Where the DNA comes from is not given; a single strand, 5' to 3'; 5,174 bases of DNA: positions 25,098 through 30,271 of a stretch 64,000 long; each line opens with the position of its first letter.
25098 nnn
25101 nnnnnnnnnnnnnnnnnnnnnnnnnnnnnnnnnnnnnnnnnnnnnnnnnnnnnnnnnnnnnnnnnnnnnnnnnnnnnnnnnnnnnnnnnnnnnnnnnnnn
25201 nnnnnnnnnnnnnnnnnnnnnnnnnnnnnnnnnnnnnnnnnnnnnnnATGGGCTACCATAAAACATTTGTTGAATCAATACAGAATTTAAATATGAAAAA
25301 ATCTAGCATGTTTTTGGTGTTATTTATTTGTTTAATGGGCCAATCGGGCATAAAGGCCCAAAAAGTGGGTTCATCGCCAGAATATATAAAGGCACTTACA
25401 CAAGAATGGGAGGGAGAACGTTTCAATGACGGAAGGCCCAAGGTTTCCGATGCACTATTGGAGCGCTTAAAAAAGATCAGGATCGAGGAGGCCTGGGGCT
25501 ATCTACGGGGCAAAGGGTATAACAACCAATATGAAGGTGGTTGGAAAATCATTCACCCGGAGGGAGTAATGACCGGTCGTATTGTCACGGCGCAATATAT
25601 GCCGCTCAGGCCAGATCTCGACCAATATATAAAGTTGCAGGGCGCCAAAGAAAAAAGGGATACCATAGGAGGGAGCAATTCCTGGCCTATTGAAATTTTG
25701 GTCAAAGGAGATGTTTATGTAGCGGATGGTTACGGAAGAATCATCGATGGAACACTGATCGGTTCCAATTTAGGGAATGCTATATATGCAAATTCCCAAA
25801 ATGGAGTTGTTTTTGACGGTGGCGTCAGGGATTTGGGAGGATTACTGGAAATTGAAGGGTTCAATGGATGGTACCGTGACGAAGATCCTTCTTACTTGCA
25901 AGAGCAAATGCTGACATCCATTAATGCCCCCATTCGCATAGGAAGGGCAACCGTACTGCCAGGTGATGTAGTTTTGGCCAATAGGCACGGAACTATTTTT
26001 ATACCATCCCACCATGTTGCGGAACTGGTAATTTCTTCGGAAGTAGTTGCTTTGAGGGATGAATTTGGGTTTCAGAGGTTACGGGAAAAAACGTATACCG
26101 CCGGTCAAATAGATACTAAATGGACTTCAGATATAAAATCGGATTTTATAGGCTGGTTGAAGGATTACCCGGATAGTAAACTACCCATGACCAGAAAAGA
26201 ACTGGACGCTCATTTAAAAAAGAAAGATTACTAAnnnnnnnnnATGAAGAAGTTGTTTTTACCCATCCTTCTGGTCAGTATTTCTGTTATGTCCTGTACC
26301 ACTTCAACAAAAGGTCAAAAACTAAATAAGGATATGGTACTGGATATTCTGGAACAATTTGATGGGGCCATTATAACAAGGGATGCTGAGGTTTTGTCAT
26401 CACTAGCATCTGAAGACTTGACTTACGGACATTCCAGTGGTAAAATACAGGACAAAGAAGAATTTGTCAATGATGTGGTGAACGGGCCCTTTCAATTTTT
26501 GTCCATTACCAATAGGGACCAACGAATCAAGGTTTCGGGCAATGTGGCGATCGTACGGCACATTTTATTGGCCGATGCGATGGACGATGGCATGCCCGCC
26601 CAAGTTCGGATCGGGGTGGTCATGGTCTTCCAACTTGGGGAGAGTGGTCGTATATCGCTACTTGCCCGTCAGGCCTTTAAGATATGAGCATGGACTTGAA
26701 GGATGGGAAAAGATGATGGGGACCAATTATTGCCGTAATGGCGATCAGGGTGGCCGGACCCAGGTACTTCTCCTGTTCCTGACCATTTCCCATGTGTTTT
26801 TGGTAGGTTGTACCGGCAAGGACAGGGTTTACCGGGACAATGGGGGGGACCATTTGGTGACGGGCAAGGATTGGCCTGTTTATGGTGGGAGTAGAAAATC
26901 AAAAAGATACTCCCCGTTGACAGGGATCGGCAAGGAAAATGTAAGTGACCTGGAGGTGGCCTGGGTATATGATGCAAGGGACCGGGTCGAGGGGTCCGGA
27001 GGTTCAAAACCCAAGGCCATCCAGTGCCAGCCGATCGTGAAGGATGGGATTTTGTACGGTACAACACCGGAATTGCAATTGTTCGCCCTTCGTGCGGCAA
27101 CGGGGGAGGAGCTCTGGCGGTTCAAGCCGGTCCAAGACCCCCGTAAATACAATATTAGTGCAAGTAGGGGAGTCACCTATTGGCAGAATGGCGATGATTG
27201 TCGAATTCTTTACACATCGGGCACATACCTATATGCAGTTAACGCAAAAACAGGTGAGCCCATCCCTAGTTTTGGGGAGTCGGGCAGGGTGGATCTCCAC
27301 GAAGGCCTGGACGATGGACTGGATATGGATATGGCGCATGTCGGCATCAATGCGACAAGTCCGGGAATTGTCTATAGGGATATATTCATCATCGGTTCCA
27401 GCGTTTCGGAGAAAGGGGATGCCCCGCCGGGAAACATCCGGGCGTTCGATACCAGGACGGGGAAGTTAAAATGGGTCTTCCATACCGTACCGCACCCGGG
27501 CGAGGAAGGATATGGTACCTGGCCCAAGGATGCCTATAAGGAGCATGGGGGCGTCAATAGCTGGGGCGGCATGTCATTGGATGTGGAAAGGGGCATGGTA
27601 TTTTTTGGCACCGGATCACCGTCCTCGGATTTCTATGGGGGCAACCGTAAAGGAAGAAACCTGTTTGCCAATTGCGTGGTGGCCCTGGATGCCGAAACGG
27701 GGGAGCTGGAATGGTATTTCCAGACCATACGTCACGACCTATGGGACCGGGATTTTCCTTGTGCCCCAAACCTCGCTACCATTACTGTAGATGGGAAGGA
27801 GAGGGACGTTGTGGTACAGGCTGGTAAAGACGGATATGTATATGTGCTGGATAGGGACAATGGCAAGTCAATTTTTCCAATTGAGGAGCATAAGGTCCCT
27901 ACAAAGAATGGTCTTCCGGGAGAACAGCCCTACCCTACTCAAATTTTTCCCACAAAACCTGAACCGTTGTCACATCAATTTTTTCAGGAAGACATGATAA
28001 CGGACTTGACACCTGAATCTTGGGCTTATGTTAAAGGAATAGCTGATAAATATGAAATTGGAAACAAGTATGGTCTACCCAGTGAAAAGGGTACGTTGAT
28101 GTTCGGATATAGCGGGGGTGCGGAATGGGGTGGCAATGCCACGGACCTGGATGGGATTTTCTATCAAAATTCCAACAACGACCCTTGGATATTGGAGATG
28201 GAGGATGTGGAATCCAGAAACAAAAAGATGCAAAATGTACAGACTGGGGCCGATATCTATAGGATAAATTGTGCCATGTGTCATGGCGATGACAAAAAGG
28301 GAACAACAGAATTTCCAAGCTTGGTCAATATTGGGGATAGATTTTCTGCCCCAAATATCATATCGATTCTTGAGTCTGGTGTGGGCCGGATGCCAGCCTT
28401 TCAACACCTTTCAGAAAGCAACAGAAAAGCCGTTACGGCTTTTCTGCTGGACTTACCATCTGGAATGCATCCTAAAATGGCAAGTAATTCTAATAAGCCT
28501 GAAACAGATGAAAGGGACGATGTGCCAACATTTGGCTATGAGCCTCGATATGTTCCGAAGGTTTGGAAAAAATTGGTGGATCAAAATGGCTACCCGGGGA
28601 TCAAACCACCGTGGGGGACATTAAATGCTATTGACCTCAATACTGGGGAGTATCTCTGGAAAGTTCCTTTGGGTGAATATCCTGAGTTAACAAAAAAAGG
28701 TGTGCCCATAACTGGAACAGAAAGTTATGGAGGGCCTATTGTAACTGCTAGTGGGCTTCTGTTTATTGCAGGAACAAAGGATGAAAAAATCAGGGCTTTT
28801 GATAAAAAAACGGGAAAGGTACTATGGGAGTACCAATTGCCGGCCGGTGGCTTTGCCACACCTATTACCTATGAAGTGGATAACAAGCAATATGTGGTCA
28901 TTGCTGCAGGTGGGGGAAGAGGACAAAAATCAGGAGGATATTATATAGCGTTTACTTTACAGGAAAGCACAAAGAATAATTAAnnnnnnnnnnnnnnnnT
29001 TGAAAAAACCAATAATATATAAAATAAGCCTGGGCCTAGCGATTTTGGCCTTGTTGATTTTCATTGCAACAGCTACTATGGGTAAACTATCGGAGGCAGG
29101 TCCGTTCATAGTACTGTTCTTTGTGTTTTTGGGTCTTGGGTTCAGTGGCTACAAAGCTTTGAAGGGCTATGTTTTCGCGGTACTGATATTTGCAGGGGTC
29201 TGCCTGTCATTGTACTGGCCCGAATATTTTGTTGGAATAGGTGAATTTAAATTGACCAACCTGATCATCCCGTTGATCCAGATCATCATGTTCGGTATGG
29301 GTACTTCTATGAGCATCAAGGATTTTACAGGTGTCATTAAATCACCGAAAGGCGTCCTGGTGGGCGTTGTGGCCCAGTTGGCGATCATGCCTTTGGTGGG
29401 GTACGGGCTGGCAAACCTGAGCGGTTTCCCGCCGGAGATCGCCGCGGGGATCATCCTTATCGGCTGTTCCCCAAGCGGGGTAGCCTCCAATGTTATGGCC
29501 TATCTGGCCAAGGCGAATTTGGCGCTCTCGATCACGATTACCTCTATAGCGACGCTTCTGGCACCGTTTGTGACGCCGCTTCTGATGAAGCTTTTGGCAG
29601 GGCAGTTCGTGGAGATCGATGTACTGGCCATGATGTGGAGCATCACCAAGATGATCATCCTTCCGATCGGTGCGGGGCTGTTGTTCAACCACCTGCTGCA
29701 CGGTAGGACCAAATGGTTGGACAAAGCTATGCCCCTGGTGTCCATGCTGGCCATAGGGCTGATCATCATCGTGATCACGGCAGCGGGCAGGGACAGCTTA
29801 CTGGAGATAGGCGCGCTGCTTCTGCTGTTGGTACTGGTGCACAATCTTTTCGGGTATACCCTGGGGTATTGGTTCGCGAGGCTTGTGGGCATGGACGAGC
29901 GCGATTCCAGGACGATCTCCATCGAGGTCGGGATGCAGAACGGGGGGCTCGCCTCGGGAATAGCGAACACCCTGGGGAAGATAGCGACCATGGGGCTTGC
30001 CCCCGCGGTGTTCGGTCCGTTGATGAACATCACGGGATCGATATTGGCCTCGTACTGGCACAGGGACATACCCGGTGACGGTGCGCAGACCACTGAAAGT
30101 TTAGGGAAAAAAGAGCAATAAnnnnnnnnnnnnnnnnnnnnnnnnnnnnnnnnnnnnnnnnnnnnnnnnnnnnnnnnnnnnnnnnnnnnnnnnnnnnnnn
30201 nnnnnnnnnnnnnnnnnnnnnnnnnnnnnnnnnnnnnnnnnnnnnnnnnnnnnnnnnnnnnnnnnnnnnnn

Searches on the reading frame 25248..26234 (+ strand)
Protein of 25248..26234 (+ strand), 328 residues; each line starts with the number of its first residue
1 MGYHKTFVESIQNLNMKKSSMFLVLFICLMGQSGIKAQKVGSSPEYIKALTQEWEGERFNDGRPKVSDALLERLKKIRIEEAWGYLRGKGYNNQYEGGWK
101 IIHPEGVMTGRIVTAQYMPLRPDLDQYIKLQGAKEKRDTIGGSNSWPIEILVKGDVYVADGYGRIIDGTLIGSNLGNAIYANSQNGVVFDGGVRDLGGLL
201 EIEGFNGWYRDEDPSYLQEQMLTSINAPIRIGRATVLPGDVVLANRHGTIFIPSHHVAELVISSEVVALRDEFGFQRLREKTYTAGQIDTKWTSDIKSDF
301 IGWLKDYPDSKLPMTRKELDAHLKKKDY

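Call 3: search_protein_families(library=pfam, proteins=[window:25248-26234:+], max_evalue=0.01)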
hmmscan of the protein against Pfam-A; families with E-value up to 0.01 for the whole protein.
window:25248-26234:+ (328 aa): 1 family
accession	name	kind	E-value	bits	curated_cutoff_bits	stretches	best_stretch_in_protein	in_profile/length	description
PF03737.21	RraA-like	-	1.7e-15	58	24.5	1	66-250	4-151/152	Aldolase/RraA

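Call 4: search_protein_families(library=ncbifam, proteins=[window:25248-26234:+], max_evalue=0.01)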
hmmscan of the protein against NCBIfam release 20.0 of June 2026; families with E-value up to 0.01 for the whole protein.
window:25248-26234:+ (328 aa): 9 families
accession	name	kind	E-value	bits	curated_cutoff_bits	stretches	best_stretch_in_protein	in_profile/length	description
NF006093.0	PRK08245.1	subfamily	1.2e-21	77.2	208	1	65-278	5-211/240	hypothetical protein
NF009399.0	PRK12764.1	equivalog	1e-16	61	444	1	56-281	258-473/501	fumarylacetoacetate hydrolase family protein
NF006731.0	PRK09262.1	equivalog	1.5e-11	44.3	179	1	148-267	76-193/229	4-carboxy-4-hydroxy-2-oxoadipate aldolase/oxaloacetate decarboxylase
TIGR02798.1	ligK_PcmE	equivalog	3.4e-11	43.2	304.5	1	148-263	70-183/222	4-carboxy-4-hydroxy-2-oxoadipate aldolase/oxaloacetate decarboxylase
NF004850.0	PRK06201.1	subfamily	3.9e-11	42.9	231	1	149-288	76-213/222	hypothetical protein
NF005442.0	PRK07028.1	equivalog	1.6e-06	27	593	1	175-263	309-396/430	bifunctional hexulose-6-phosphate synthase/ribonuclease regulator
NF006875.0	PRK09372.1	equivalog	8.8e-06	25.5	136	1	153-254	57-156/161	ribonuclease E activity regulator RraA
TIGR01935.1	NOT-MenG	subfamily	3.1e-05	23.8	123.8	1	153-250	53-148/150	RraA family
NF009134.0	PRK12487.1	equivalog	0.00051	19.8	196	1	153-250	57-152/161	putative 4-hydroxy-4-methyl-2-oxoglutarate aldolase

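Call 51: search_solved_structures(query=window:25248-26234:+, max_evalue=0.001)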
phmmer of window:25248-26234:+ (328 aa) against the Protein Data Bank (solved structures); distinct sequences matched with E-value up to 0.001: 5.
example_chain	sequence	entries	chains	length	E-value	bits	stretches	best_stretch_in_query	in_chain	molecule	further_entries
5x15_A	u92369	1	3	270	2e-11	46.9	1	69-278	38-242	Putative transferase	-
3noj_A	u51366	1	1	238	5e-08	35.8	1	149-272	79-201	4-carboxy-4-hydroxy-2-oxoadipate aldolase/oxaloacetate decarboxylase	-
3k4i_A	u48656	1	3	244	2.4e-05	27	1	148-268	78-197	uncharacterized protein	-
5ir2_A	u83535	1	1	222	6.9e-05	25.4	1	169-267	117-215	Cellulase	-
1j3l_A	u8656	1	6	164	0.00027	23.5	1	153-254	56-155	Demethylmenaquinone Methyltransferase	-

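Call 80: search_solved_structures(query=window:25293-26234:+, max_evalue=0.001, show_alignments=2)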
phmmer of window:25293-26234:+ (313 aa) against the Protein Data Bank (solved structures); distinct sequences matched with E-value up to 0.001: 5.
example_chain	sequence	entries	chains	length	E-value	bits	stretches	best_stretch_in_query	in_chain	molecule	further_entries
5x15_A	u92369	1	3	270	1.8e-11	47.1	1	54-263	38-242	Putative transferase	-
3noj_A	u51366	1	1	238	4.6e-08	35.9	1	134-257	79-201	4-carboxy-4-hydroxy-2-oxoadipate aldolase/oxaloacetate decarboxylase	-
3k4i_A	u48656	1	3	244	2.2e-05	27.1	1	133-253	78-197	uncharacterized protein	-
5ir2_A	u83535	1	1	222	6.5e-05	25.6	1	154-252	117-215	Cellulase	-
1j3l_A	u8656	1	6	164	0.00025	23.6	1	138-239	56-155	Demethylmenaquinone Methyltransferase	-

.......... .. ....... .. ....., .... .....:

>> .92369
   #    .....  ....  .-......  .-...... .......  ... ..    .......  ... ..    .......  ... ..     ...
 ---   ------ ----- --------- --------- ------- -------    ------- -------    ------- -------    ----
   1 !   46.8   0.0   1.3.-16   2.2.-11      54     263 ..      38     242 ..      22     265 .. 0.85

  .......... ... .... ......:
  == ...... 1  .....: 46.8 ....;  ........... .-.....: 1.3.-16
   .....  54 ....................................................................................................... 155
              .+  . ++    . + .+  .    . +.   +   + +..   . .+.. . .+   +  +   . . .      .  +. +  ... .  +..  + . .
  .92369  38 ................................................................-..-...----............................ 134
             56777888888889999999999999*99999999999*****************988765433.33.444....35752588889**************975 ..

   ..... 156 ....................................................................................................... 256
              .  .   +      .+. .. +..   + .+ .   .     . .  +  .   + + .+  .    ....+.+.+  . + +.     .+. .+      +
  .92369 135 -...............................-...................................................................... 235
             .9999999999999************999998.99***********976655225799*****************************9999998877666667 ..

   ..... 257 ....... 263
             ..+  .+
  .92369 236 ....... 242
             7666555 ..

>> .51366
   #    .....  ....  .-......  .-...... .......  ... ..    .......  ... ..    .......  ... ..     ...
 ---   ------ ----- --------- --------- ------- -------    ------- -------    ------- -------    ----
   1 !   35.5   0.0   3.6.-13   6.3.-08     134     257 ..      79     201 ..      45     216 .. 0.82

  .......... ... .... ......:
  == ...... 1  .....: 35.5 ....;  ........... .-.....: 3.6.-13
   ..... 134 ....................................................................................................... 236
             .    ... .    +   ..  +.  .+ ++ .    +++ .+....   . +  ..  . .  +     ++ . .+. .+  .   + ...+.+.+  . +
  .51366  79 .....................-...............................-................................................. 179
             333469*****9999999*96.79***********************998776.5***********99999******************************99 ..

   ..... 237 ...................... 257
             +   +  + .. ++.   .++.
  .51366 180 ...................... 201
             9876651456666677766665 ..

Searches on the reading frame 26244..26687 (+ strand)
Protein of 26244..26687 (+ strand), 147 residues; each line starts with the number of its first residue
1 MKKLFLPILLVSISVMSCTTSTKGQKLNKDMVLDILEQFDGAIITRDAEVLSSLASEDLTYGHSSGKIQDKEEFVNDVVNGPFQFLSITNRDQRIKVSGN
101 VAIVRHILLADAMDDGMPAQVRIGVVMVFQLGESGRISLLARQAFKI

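Call 3: search_protein_families(library=pfam, proteins=[window:26244-26687:+], max_evalue=0.01)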
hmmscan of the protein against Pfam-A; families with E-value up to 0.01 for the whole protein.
window:26244-26687:+ (147 aa): 3 families
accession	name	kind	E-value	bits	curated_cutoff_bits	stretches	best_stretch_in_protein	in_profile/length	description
PF14534.12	DUF4440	-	3.5e-13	50.4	25.2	1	33-131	2-100/107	Domain of unknown function (DUF4440)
PF13474.12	SnoaL_3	-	4.6e-05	24.2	22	1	32-130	1-103/121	SnoaL-like domain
PF12680.13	SnoaL_2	-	0.0019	19.2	27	1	39-138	5-100/102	SnoaL-like domain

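Call 4: search_protein_families(library=ncbifam, proteins=[window:26244-26687:+], max_evalue=0.01)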
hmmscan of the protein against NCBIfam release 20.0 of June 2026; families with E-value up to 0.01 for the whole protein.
window:26244-26687:+ (147 aa): 1 family
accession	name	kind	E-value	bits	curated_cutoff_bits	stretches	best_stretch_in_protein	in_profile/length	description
NF047470.1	PerABupregLA3241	equivalog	0.0078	16.1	350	1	8-115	9-107/201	LA3241 family PerA/PerB upregulated protein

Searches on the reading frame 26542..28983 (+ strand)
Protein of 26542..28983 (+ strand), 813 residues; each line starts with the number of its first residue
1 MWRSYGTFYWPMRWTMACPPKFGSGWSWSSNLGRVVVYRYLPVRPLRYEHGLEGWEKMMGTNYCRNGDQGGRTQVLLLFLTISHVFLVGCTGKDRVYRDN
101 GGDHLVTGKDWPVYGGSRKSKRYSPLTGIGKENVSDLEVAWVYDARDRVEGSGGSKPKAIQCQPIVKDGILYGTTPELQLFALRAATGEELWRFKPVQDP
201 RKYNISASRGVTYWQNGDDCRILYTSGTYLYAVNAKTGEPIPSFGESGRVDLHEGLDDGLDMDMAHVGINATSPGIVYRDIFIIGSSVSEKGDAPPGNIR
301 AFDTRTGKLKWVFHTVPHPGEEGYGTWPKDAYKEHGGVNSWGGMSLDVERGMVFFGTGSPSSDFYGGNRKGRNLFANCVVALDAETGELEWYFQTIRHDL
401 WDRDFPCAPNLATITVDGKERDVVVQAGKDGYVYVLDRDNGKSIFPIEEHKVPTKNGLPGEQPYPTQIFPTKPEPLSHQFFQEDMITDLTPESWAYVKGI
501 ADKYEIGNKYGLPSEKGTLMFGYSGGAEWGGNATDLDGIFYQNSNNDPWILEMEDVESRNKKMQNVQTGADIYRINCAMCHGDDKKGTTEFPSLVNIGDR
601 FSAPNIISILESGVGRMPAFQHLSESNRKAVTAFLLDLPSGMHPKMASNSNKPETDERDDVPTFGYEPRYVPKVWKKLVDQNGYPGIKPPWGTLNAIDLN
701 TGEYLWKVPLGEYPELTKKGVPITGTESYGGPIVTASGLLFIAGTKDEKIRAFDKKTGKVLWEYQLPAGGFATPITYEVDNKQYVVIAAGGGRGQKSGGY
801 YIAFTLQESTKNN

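Call 3: search_protein_families(library=pfam, proteins=[window:26542-28983:+], max_evalue=0.01)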
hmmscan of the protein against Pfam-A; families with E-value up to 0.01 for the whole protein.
window:26542-28983:+ (813 aa): 5 families
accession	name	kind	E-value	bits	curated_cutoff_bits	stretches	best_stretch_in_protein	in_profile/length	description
PF01011.28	PQQ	-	2e-179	598.5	26.7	2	111-565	1-456/595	Glucose/ethanol/alcohol dehydrogenase, beta-propeller domain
PF13360.13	PQQ_2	-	1e-20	74.9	27.6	2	692-791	3-83/233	Outer membrane protein assembly factor BamB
PF13442.11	Cytochrome_CBB3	-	7.1e-13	49.1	27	1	565-635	2-68/68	Cytochrome C oxidase, cbb3-type, subunit III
PF13570.13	Beta-prop_ACSF4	-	3.2e-08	33.8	133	1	727-788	92-151/329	Beta-alanine-activating enzyme, beta-propeller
PF00034.26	Cytochrom_C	-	3.6e-06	28.6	21.3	1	567-636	2-87/90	Cytochrome c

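Call 4: search_protein_families(library=ncbifam, proteins=[window:26542-28983:+], max_evalue=0.01)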
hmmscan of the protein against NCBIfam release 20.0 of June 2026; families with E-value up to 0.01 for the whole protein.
window:26542-28983:+ (813 aa): 14 families
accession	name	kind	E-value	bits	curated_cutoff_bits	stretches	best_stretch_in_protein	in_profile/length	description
TIGR03074.1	PQQ_membr_DH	subfamily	2.7e-126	422.4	832.65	2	105-564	151-620/783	membrane-bound PQQ-dependent dehydrogenase, glucose/quinate/shikimate family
TIGR04528.1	acido_non_PQQ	subfamily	1.5e-77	261.5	650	2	109-446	4-312/493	acido-empty-quinoprotein group A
TIGR03075.1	PQQ_enz_alc_DH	subfamily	4.2e-73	246.7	480.05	2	107-444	17-339/530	PQQ-dependent dehydrogenase, methanol/ethanol family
TIGR03300.1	assembly_YfgL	equivalog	7.7e-15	54.4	285.2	1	692-776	75-143/377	outer membrane protein assembly factor BamB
NF045774.1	cytochro_C551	exception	1.6e-12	47.4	118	1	558-635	31-106/110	cytochrome c551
NF045773.1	cytochro_C550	exception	8.7e-12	45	125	1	557-635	40-116/118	cytochrome c550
NF008351.0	PRK11138.1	equivalog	4.5e-10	38.6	423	1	692-790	79-168/394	outer membrane protein assembly factor BamB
NF050122.1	bc1_QcrC_actin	exception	1.9e-09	37.2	200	1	556-630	31-99/253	cytochrome bc1 complex diheme cytochrome c subunit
TIGR00782.1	ccoP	equivalog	4.8e-07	29.4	179.95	1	558-638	195-281/285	cytochrome-c oxidase, cbb3-type subunit III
NF053615.1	SerThrKinAfsKStmc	equivalog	9.2e-07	27.9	1300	0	159-239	565-639/809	protein serine/threonine kinase AfsK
NF041516.1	PA2928_fam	subfamily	5.1e-05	22.8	70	0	749-795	315-358/376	PA2928 family protein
NF011054.0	PRK14486.1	equivalog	0.00014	21.5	447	1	557-635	206-287/294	putative bifunctional cbb3-type cytochrome c oxidase subunit II/cytochrome c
NF045930.1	Cytc6PetJCyano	equivalog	0.00024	21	135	1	564-637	26-104/110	cytochrome c6 PetJ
NF052248.1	SorU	equivalog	0.00073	19.7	100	1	576-634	12-71/72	SorU family sulfite dehydrogenase c-type cytochrome subunit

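Call 52: search_solved_structures(query=window:26542-28983:+, max_evalue=1e-10)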
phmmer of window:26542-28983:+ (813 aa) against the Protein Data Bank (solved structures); distinct sequences matched with E-value up to 1e-10: 26.
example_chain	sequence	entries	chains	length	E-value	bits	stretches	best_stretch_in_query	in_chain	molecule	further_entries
1yiq_A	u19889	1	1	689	4.8e-43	150.6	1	110-443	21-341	Quinohemoprotein alcohol dehydrogenase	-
1kv9_A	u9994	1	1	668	2e-42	148.6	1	108-446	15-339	TYPE II QUINOHEMOPROTEIN ALCOHOL DEHYDROGENASE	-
6zcv_A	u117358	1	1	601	2.9e-38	134.8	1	119-448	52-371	Quinoprotein ethanol dehydrogenase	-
6zcw_A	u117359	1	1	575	3.7e-38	134.4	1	119-448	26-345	Quinoprotein ethanol dehydrogenase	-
8gy2_A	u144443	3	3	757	1.2e-36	129.5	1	89-444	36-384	Alcohol dehydrogenase (quinone), dehydrogenase subunit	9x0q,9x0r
1kb0_A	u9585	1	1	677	1.9e-36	128.8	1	108-445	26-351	quinohemoprotein alcohol dehydrogenase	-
2d0v_A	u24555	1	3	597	2.1e-34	122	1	108-445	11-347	methanol dehydrogenase large subunit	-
22vi_A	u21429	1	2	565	1.5e-33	119.2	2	109-405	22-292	Quinohemoprotein alcohol dehydrogenase ADH-IIG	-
4tqo_B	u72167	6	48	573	9.3e-33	116.6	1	109-463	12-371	Methanol dehydrogenase protein, large subunit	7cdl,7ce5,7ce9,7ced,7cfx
1lrw_A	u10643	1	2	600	5.7e-31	110.7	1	110-444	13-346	methanol dehydrogenase subunit 1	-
9ism_A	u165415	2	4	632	1.9e-28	102.3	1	109-444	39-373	Methanol dehydrogenase, alpha subunit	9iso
1w6s_A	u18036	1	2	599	2e-28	102.2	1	109-443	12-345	METHANOL DEHYDROGENASE SUBUNIT 1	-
1h4i_A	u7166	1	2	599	2e-28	102.2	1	109-443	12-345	METHANOL DEHYDROGENASE SUBUNIT 1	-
1h4j_A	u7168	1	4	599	7.6e-28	100.3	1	109-444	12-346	Methanol dehydrogenase [cytochrome c] subunit 1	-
1g72_A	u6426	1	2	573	8.4e-28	100.2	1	107-445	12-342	METHANOL DEHYDROGENASE HEAVY SUBUNIT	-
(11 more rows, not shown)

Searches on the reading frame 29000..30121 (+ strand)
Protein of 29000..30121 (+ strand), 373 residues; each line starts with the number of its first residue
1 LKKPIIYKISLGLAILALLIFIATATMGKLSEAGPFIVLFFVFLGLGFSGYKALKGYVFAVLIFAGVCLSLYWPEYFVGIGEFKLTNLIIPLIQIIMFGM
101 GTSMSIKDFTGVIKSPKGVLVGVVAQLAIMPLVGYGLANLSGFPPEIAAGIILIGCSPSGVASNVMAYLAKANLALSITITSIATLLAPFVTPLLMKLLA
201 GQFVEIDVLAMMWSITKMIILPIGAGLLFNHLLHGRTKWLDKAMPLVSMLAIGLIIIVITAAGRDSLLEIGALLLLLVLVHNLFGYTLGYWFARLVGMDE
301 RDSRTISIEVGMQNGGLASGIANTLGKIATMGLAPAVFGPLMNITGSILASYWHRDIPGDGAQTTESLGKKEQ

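Call 3: search_protein_families(library=pfam, proteins=[window:29000-30121:+], max_evalue=0.01)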
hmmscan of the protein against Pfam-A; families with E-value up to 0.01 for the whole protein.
window:29000-30121:+ (373 aa): 2 families
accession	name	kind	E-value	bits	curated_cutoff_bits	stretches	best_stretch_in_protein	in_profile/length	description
PF01758.21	SBF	-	2.1e-40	138.9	24.3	1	91-269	2-190/191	Sodium Bile acid symporter family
PF13593.11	SBF_like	-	7.7e-20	71.8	25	1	59-307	3-261/313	SBF-like CPA transporter family (DUF4137)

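Call 4: search_protein_families(library=ncbifam, proteins=[window:29000-30121:+], max_evalue=0.01)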
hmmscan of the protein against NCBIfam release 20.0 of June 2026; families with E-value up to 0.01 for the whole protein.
window:29000-30121:+ (373 aa): 2 families
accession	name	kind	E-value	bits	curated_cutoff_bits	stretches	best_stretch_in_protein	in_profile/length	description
TIGR00841.1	bass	subfamily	4.7e-72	242.9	326.3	1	85-355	35-306/321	bile acid:sodium symporter family transporter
NF047939.1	PantTportPanS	equivalog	1.7e-67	228.2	400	1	84-354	28-297/299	ketopantoate/pantoate/pantothenate transporter PanS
